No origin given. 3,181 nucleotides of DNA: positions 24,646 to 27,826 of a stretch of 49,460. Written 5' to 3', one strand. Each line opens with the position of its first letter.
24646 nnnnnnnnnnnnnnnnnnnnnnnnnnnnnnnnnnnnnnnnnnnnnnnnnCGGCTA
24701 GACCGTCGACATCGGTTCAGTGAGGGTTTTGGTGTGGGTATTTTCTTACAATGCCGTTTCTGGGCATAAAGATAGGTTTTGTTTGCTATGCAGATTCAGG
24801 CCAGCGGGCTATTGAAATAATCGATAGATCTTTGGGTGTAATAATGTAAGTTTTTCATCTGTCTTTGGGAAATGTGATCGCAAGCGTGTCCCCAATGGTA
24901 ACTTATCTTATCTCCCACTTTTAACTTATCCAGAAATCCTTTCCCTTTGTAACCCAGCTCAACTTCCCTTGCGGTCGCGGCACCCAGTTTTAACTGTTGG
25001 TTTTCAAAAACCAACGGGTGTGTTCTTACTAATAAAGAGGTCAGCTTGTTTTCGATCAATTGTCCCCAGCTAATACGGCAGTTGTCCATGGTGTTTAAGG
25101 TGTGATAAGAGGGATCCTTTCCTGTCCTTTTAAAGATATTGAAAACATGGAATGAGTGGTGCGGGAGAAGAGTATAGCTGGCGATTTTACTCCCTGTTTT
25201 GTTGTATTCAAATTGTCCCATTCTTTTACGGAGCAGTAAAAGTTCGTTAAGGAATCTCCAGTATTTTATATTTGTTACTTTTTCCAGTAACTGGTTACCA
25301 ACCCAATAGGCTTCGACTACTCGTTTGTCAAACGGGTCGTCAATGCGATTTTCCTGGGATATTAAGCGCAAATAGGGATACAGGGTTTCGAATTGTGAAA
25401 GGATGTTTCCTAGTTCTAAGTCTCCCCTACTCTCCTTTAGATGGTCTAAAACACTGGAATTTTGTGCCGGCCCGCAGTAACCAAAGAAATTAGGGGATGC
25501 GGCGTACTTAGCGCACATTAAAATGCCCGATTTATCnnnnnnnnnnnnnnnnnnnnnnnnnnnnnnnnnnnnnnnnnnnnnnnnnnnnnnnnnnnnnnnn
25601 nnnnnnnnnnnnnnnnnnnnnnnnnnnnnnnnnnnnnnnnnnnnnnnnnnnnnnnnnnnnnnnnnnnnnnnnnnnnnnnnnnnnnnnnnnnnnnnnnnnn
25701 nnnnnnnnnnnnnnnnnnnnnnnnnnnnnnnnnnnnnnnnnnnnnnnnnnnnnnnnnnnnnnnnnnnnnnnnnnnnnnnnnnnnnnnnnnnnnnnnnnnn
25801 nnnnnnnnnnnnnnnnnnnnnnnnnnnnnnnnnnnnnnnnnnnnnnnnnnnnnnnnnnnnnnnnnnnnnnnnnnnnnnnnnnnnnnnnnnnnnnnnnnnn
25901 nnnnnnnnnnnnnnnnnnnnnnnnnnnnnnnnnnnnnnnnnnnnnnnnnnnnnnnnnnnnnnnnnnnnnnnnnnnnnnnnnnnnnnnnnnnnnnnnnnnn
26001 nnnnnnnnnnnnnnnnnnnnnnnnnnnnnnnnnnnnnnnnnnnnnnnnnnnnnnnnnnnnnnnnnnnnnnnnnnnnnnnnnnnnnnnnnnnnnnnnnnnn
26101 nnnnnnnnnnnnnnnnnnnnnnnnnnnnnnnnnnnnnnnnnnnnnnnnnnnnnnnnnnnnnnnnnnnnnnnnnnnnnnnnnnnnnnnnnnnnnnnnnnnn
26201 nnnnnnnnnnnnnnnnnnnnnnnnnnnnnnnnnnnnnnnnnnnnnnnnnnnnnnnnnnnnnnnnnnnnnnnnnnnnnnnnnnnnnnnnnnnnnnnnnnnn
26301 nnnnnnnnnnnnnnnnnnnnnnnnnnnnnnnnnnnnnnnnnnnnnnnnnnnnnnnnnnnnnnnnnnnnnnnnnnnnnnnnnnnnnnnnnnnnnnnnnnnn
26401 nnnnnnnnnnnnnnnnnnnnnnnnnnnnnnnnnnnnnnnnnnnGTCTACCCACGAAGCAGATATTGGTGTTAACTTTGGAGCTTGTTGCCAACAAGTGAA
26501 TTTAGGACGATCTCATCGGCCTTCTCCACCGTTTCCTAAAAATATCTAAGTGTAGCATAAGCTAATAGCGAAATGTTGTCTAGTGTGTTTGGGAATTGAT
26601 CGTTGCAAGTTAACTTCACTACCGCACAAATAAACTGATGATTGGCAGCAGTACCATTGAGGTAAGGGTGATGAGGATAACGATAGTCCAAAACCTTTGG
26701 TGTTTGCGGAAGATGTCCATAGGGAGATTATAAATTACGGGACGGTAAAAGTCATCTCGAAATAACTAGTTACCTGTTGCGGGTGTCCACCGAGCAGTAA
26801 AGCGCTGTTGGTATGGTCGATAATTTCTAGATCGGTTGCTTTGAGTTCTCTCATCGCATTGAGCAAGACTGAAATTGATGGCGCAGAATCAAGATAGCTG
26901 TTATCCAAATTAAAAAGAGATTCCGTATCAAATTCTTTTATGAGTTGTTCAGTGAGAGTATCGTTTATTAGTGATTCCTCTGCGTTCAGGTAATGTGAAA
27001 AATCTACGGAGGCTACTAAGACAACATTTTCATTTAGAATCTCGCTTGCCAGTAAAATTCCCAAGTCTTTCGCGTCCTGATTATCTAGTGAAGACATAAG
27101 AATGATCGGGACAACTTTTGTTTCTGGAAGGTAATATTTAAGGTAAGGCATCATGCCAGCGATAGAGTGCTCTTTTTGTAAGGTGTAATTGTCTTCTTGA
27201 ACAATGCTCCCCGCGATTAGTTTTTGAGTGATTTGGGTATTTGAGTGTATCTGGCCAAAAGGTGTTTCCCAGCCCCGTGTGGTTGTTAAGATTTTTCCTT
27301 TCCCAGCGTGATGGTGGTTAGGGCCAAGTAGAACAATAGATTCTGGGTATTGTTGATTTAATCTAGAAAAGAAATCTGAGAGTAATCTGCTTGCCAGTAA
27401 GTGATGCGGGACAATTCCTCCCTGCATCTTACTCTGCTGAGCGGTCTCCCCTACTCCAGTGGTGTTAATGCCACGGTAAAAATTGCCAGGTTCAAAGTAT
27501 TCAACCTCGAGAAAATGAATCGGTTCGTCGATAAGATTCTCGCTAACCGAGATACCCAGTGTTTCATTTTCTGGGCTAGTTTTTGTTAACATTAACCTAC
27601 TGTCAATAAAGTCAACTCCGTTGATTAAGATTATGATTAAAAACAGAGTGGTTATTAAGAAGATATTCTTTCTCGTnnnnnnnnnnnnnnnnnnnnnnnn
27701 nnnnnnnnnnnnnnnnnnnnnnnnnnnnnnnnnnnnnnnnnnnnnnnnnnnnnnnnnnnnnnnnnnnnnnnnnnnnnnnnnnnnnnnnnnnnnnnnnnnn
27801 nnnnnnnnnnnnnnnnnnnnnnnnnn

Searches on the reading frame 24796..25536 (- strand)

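Call 84: search_protein_families(library=pfam, proteins=[window:24796-25536:-], max_evalue=0.001)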
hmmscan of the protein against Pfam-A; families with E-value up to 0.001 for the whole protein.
window:24796-25536:- (246 aa): 1 family
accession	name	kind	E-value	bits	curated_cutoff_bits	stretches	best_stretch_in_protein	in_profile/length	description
PF19927.4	DUF6390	-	2.1e-57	194.9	25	1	2-243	3-239/244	Family of unknown function (DUF6390)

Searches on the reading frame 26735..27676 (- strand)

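Call 84: search_protein_families(library=pfam, proteins=[window:26735-27676:-], max_evalue=0.001)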
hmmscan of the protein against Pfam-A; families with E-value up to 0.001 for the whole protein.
window:26735-27676:- (313 aa): 2 families
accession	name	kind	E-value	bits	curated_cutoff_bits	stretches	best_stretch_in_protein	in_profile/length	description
PF01875.22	Memo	-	1e-32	113.9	27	1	80-305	29-265/269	Memo-like protein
PF02900.23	LigB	-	2.8e-05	23.8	26.3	1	152-257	99-207/269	Catalytic LigB subunit of aromatic ring-opening dioxygenase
